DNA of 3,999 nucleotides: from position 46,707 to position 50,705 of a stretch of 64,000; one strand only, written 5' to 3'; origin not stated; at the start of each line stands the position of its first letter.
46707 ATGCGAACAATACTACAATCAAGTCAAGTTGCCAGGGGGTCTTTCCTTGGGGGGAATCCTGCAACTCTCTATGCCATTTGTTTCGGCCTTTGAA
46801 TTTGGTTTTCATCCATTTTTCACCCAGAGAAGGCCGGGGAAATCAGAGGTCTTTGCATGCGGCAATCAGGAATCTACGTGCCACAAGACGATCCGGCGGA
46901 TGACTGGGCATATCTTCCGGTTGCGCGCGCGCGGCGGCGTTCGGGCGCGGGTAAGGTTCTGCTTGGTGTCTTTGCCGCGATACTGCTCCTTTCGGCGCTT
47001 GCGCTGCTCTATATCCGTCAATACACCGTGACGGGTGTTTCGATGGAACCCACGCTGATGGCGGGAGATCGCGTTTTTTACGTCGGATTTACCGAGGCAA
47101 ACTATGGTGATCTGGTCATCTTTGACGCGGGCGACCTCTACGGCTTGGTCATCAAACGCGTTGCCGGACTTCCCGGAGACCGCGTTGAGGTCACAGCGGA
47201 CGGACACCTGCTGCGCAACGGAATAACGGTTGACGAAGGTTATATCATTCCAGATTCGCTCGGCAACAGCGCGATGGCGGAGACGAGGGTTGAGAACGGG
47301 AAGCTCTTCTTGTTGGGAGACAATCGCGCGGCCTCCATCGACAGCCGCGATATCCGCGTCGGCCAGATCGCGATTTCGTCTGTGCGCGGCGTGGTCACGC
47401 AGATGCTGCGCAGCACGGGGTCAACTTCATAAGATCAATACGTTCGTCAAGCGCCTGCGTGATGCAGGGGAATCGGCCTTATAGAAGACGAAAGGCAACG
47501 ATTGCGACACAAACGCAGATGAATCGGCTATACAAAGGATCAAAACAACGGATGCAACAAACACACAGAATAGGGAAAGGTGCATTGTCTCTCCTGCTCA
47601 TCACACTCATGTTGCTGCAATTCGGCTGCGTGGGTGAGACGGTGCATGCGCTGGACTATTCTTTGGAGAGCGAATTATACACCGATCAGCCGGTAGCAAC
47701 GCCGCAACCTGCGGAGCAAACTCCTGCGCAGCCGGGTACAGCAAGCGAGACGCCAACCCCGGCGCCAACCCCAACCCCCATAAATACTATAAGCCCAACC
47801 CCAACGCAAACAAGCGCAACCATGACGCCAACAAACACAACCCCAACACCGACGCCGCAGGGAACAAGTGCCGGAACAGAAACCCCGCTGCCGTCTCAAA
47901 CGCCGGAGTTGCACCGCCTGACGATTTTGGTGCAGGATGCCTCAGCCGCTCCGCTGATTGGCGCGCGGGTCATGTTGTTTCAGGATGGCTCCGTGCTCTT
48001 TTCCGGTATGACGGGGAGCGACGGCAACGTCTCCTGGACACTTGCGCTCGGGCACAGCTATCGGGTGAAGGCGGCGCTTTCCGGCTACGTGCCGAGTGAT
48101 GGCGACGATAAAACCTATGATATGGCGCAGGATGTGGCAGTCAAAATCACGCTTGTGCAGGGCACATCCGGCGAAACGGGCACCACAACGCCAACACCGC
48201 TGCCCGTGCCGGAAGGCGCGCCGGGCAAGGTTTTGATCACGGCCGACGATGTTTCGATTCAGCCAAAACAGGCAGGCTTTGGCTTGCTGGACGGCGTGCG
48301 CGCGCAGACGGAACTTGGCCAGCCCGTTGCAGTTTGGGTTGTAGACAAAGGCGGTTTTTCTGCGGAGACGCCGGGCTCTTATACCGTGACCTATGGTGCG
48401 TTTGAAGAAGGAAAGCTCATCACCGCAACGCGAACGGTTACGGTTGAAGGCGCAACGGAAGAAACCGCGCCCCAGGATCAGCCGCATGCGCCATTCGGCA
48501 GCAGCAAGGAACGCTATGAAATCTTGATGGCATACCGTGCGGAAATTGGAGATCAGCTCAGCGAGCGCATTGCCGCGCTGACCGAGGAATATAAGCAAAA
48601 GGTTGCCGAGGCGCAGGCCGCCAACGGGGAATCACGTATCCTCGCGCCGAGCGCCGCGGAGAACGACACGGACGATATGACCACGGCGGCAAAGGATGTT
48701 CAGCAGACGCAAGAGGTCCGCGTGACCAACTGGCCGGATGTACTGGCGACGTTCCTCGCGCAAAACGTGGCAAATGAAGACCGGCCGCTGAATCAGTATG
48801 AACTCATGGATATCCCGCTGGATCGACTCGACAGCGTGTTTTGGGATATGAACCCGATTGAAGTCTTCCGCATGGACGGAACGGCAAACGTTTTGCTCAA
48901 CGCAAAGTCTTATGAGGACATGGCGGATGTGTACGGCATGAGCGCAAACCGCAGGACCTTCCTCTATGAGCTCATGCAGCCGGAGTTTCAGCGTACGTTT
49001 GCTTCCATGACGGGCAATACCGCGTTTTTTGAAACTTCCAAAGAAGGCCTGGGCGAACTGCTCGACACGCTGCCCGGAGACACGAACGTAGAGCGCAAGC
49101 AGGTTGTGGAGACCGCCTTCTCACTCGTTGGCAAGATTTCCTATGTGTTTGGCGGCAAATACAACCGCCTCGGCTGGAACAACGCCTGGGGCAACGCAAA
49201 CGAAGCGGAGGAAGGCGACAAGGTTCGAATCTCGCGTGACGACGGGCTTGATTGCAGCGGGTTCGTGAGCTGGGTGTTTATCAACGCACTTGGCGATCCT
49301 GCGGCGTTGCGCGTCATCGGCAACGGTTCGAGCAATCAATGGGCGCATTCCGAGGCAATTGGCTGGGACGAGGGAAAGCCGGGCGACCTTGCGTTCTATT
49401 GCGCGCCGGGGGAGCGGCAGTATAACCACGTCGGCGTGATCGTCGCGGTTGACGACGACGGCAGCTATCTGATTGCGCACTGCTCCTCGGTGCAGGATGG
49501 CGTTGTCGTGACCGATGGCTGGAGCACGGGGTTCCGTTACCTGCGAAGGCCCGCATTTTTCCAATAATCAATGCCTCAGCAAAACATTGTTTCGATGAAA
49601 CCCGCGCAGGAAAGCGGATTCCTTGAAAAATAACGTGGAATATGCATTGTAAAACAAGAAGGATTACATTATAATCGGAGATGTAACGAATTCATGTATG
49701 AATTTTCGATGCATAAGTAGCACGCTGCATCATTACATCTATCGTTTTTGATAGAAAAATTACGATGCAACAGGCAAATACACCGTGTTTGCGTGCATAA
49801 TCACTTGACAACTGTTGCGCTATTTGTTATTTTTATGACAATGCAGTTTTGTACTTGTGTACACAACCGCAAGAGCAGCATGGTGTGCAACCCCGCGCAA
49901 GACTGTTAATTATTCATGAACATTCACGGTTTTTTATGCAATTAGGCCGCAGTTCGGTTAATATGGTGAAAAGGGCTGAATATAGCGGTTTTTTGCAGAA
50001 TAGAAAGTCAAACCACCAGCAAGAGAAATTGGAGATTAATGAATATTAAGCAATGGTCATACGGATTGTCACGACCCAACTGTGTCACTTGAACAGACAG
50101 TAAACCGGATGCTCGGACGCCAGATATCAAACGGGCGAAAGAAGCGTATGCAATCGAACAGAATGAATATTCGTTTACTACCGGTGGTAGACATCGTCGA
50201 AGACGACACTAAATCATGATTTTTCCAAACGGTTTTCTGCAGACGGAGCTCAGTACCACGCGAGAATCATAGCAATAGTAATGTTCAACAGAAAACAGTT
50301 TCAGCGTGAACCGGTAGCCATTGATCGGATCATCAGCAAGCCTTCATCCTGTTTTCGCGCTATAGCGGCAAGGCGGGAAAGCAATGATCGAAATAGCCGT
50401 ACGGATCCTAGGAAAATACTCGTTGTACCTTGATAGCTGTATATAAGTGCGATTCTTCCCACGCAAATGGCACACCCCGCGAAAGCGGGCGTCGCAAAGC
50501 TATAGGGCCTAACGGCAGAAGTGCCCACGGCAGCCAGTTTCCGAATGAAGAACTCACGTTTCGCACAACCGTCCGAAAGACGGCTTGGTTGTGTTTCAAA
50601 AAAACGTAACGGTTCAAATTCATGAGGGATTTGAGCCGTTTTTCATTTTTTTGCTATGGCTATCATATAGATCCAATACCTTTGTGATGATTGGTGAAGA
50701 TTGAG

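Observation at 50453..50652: Candidate c-di-GMP-I (GEMM-I) riboswitch with terminator controlling a Gram-positive Tad/Flp pilus operon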

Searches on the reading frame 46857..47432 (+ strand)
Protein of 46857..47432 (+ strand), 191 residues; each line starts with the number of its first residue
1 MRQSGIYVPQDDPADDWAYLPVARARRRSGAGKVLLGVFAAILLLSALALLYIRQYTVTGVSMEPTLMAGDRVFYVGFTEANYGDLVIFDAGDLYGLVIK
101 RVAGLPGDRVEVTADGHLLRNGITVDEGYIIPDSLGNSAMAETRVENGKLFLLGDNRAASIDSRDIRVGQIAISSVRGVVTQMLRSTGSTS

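Call 7: search_protein_families(library=pfam, proteins=[window:46857-47432:+], max_evalue=0.01)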
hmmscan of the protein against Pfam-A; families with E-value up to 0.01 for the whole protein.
window:46857-47432:+ (191 aa): 2 families
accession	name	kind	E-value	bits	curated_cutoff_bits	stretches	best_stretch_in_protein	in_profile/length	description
PF10502.14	Peptidase_S26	-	1.3e-26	94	22.9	1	36-181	6-164/168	Signal peptidase, peptidase S26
PF00717.28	Peptidase_S24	-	1.2e-05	25.4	23.3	1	57-114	39-93/116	Peptidase S24-like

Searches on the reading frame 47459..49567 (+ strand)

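Call 7: search_protein_families(library=pfam, proteins=[window:47459-49567:+], max_evalue=0.01)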
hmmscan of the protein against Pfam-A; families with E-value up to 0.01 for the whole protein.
window:47459-49567:+ (702 aa): 4 families
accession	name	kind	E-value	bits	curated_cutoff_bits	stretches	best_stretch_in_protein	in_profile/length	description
PF05257.22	CHAP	-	1.4e-08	35.6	26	1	596-674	9-79/81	CHAP domain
PF13620.12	CarboxypepD_reg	-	6.1e-07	30.1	32.3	1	156-232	4-81/82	Carboxypeptidase regulatory-like domain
PF00877.26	NLPC_P60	-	7.9e-06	26.2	23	1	577-690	12-98/105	NlpC/P60 family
PF16403.11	Bact_surface_Ig-like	-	0.0016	18.9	27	1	287-329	28-71/71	Bacterial surface protein, Ig-like domain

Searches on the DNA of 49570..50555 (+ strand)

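Call 17: build_rna_model(alignment_id=A1, structure=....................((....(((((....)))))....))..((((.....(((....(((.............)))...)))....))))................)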
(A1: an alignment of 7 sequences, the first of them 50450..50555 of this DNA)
Model R1 built from alignment A1 (7 sequences, 113 columns); structure: as given.
model positions 106; base pairs 17; branch points 1; effective number of sequences 1.88; information 0.59 bits per position. Calibrated on 0.2 Mb of random sequence (short: E-values are rough).
structure used (alignment columns):
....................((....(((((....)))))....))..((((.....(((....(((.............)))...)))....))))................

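Call 18: search_with_rna_model(model_id=R1, sources=[window, L003, L004, L005, L006, L007, L008, L009, L010, L011, L012, L013, L014, L015, L016, L017, L018, L019, L020, L021, L022, L023, L024, L025, L026, L027, L028, L029, L030, L031, L032, L033, L034, L035, L036, L037, L038, L039, L040, L041, L042, L043, L044, L045, L046, L047, L048, L049, L050, L051, L052, L053, L054, L055, L056, L057, L058, L059, L060, L061, L062, L063, L064, L065, L066, L067, L068, L069, L070, L071, L072, L073, L074, L075, L076, L077, L078, L079, L080, L081, L082], max_evalue=1)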
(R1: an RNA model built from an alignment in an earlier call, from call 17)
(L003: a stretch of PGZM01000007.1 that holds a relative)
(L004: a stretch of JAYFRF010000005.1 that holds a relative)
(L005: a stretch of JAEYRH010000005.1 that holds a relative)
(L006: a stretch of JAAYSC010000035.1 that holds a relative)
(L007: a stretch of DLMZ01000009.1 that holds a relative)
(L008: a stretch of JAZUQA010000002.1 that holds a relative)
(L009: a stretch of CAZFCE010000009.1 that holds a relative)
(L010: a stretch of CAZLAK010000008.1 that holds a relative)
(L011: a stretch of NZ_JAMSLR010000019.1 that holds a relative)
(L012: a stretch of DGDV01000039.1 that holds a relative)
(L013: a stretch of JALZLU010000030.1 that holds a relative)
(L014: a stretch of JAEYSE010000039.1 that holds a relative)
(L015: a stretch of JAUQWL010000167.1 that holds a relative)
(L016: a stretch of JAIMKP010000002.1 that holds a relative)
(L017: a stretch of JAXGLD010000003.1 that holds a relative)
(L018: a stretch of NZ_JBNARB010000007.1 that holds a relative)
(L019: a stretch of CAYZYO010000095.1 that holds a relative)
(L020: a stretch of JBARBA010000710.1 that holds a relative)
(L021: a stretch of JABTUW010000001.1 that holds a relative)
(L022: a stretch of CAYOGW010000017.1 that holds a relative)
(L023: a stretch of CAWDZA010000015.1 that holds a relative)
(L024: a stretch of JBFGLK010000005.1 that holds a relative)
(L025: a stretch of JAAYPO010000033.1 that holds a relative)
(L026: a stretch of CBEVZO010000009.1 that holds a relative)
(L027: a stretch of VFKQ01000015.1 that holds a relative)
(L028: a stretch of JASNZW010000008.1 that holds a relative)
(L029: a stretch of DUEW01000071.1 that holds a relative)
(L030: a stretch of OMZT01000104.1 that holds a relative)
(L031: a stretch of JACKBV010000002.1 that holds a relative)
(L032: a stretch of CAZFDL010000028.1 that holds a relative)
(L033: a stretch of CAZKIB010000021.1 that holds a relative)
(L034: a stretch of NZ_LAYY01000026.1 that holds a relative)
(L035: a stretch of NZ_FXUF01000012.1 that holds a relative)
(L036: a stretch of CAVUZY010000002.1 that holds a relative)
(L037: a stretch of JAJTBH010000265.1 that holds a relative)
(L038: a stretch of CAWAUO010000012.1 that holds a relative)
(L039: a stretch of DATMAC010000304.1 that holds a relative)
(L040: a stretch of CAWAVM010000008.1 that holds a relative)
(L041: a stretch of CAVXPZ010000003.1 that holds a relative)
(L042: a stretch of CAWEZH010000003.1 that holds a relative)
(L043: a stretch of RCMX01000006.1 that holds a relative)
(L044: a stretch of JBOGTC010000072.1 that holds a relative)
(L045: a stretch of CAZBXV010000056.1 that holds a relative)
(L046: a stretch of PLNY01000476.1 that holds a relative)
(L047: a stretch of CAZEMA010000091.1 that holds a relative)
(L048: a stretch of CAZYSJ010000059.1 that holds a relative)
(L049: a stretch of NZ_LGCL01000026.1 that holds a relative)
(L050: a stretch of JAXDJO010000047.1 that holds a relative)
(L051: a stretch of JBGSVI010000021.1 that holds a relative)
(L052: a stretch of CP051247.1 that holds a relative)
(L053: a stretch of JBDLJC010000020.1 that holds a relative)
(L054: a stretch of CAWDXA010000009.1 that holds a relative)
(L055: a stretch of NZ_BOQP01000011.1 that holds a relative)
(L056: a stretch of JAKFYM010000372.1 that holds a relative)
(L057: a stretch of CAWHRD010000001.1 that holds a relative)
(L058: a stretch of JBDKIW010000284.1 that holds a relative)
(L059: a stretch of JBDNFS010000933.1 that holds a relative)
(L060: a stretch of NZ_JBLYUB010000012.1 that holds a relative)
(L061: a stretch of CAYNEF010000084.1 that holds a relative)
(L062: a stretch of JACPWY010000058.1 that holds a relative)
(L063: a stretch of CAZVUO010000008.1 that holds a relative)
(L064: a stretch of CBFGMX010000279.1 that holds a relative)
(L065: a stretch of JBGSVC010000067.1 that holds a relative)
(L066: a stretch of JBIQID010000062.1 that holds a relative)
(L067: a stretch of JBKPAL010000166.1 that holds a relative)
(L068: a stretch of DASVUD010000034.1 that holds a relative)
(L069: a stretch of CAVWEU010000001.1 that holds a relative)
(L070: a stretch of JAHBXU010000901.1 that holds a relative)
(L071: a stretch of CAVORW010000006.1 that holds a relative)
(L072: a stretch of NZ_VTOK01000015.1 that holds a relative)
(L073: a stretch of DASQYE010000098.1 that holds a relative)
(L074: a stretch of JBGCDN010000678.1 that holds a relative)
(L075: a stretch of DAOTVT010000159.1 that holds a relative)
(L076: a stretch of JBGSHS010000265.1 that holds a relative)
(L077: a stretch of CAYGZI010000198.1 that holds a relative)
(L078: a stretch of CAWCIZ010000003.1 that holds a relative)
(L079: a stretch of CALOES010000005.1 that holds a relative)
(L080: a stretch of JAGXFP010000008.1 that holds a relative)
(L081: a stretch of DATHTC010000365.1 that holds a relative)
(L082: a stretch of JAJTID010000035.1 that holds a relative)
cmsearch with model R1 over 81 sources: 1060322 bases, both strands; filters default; matches with E-value up to 1: 11.
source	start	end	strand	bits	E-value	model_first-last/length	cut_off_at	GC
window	50450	50555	+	111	1.8e-31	1-106/106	no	0.58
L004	2509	2614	+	109.1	7.3e-31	1-106/106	no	0.46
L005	1244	1347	+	106.1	6.2e-30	1-106/106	no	0.54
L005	1443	1546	+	105.7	8.5e-30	1-106/106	no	0.55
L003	1481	1587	+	105.5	9.5e-30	1-106/106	no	0.55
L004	2271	2383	+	92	1.7e-25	1-106/106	no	0.51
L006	176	285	+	88.2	2.7e-24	1-106/106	no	0.51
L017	1825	1929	+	75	3.7e-20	1-106/106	no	0.44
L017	1714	1818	+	69.9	1.4e-18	1-106/106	no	0.51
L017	2365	2469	+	57.8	9.3e-15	1-106/106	no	0.51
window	23243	23314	+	19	0.014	1-106/106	no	0.46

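Call 33: search_with_rna_model(model_id=R1, sources=[L083, L084, L085, L086, L087, L088, L089, L090, L091, L092, L093, L094, L095, L096, L097, L098, L099, L100, L101, L102, L103, L104, L105, L106, L107, L108, L109, L110, L111], max_evalue=0.1)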
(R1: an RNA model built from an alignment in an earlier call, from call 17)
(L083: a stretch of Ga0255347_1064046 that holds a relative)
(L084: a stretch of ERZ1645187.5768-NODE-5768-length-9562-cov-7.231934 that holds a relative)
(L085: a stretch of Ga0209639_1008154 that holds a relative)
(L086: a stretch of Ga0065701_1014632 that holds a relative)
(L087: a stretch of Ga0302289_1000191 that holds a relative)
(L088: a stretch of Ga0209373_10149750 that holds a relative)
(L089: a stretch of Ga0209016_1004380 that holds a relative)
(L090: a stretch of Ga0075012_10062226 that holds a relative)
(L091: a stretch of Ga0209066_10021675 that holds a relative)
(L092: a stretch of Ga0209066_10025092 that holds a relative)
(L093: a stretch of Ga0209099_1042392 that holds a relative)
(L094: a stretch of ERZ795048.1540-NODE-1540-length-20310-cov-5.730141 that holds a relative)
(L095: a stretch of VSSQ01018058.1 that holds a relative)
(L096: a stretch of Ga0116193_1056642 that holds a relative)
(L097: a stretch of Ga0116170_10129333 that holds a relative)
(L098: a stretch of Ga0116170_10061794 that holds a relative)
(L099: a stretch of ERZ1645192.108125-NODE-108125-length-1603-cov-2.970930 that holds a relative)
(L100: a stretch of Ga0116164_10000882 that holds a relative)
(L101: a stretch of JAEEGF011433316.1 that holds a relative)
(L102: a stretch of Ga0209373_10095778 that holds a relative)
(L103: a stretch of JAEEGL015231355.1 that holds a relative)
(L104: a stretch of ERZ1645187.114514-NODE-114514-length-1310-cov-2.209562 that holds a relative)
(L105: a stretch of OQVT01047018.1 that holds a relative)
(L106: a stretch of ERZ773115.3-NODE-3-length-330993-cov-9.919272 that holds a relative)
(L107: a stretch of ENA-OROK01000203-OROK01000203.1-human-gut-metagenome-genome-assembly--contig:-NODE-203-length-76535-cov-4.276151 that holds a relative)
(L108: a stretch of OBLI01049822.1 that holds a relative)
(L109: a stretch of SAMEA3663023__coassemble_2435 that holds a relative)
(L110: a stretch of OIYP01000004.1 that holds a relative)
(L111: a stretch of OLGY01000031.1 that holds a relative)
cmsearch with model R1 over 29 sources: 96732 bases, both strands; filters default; matches with E-value up to 0.1: 15.
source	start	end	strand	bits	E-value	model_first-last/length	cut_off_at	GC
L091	2226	2331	+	106.5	4.4e-31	1-106/106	no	0.56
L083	1075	1180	+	106.1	5.8e-31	1-106/106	no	0.53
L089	959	1065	+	105.9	6.5e-31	1-106/106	no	0.54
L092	2226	2331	+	103.5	3.7e-30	1-106/106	no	0.53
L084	2234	2340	+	103.1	4.9e-30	1-106/106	no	0.54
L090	1879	1985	+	100.7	2.9e-29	1-106/106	no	0.55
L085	1143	1250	+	98.6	1.4e-28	1-106/106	no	0.56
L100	2181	2289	+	95.7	1e-27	1-106/106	no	0.57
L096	583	690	+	91.3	2.5e-26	1-106/106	no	0.53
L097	71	178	+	90.7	4e-26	1-106/106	no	0.48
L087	2155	2262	+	89.9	6.8e-26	1-106/106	no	0.54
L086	1017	1121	+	89.9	7.2e-26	1-106/106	no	0.52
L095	428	538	+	87.1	5.4e-25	1-106/106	no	0.59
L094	2184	2294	+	82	2.1e-23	1-106/106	no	0.52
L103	3153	3242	-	12.9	0.099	1-106/106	no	0.36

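Call 49: search_with_rna_model(model_id=R1, sources=[window, L003, L004, L005, L006, L017, L083, L084, L085, L086, L087, L089, L090, L091, L092, L094, L095, L096, L097, L100], max_evalue=0.00001, make_alignment=true)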
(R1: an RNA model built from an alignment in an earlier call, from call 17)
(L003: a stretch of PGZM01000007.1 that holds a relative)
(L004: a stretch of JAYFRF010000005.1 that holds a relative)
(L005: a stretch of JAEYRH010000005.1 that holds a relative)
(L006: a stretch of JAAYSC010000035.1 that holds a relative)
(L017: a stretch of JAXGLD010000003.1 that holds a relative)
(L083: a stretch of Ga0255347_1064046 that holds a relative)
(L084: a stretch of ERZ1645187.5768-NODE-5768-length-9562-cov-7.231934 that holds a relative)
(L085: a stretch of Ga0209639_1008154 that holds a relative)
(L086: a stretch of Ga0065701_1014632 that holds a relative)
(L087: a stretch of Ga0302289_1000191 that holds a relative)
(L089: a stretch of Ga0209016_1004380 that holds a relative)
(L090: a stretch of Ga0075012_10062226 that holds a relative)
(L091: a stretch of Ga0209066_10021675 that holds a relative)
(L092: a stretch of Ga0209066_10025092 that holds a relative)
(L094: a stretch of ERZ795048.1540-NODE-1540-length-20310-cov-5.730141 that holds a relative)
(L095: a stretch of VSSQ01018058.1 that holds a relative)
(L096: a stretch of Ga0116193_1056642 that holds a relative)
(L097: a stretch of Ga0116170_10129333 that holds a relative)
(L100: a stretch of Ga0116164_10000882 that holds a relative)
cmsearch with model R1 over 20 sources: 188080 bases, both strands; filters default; matches with E-value up to 0.00001: 24.
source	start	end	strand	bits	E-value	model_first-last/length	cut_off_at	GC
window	50450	50555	+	111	3.2e-32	1-106/106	no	0.58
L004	2509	2614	+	109.1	1.3e-31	1-106/106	no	0.46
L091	2226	2331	+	106.5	8.5e-31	1-106/106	no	0.56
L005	1244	1347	+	106.1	1.1e-30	1-106/106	no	0.54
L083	1075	1180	+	106.1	1.1e-30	1-106/106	no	0.53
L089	959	1065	+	105.9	1.3e-30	1-106/106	no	0.54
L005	1443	1546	+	105.7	1.5e-30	1-106/106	no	0.55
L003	1481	1587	+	105.5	1.7e-30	1-106/106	no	0.55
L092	2226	2331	+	103.5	7.1e-30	1-106/106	no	0.53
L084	2234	2340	+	103.1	9.5e-30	1-106/106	no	0.54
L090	1879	1985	+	100.7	5.6e-29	1-106/106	no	0.55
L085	1143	1250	+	98.6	2.6e-28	1-106/106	no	0.56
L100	2181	2289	+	95.7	2e-27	1-106/106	no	0.57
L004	2271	2383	+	92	3.1e-26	1-106/106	no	0.51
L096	583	690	+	91.3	4.8e-26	1-106/106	no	0.53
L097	71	178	+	90.7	7.8e-26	1-106/106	no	0.48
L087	2155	2262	+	89.9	1.3e-25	1-106/106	no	0.54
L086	1017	1121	+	89.9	1.4e-25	1-106/106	no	0.52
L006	176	285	+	88.2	4.7e-25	1-106/106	no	0.51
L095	428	538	+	87.1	1e-24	1-106/106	no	0.59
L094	2184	2294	+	82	4.1e-23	1-106/106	no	0.52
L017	1825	1929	+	75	6.5e-21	1-106/106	no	0.44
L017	1714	1818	+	69.9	2.5e-19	1-106/106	no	0.51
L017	2365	2469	+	57.8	1.7e-15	1-106/106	no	0.51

Alignment A4: 24 matches aligned to the model, 115 columns, each read 5' to 3' on its own strand. Consensus structure (alignment columns), stored with it:
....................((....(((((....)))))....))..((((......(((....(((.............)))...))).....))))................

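Call 61: search_rna_families(source=window, start=49570, end=50460, threshold=evalue, max_evalue=1)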
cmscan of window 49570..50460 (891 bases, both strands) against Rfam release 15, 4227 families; matches with E-value up to 1: 0.
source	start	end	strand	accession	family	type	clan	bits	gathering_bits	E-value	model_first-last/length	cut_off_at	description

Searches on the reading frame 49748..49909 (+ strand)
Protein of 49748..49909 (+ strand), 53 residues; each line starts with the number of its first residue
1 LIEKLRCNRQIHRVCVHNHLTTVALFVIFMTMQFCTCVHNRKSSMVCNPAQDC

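Call 7: search_protein_families(library=pfam, proteins=[window:49748-49909:+], max_evalue=0.01)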
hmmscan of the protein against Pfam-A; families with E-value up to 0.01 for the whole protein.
window:49748-49909:+ (53 aa): 1 family
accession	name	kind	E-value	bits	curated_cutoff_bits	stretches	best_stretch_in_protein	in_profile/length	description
PF11793.14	FANCL_C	-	0.0053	17.5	27.3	1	3-39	23-59/69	FANCL C-terminal domain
